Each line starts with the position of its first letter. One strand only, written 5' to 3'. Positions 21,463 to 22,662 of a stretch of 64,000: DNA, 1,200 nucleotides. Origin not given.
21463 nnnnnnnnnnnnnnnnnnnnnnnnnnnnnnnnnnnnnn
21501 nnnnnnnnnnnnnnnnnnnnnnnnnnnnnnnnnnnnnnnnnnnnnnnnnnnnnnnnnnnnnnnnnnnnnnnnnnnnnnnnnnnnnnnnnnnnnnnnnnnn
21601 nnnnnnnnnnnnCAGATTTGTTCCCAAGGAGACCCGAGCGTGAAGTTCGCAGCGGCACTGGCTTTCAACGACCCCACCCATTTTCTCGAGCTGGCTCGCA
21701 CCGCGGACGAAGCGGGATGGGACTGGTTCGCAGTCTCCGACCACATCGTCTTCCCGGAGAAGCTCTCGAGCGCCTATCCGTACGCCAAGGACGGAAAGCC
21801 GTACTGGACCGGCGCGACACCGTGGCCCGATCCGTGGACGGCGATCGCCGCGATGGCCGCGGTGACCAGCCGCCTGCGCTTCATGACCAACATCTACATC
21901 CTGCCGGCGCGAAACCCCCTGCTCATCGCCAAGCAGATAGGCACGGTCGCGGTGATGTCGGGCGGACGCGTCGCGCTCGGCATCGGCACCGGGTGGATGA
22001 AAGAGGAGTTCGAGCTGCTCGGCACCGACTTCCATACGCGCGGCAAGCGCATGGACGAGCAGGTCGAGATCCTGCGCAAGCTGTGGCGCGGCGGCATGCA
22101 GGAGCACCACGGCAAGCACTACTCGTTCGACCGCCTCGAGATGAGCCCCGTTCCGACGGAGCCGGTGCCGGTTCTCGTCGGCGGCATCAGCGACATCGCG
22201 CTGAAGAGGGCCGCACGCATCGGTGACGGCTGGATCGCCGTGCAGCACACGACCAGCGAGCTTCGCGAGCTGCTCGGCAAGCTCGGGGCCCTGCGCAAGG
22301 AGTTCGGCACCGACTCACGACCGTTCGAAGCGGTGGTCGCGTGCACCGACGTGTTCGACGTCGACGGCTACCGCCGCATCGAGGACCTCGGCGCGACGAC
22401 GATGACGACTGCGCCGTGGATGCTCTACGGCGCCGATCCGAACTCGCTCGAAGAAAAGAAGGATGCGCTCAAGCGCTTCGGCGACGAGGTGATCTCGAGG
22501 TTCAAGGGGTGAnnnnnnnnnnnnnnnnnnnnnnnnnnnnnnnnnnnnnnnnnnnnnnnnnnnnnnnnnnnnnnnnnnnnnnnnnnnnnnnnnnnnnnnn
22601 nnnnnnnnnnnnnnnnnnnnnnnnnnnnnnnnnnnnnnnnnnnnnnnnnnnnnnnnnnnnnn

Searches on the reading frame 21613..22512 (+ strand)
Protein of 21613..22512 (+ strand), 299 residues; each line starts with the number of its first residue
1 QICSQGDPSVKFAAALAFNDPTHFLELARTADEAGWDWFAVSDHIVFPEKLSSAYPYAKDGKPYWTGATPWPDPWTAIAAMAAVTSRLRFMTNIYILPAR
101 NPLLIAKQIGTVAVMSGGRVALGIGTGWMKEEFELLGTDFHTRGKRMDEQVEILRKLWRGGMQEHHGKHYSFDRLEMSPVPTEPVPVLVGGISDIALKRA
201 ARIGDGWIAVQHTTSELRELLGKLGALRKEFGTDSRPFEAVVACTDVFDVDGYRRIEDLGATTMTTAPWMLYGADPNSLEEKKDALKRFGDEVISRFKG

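Call 77: search_protein_families(library=pfam, proteins=[window:21613-22512:+], max_evalue=0.001)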
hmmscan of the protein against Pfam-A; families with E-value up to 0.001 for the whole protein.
window:21613-22512:+ (299 aa): 1 family
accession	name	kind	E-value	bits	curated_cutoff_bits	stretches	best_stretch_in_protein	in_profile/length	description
PF00296.26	Bac_luciferase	-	2.2e-49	169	27.9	1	19-243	20-225/314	Luciferase-like monooxygenase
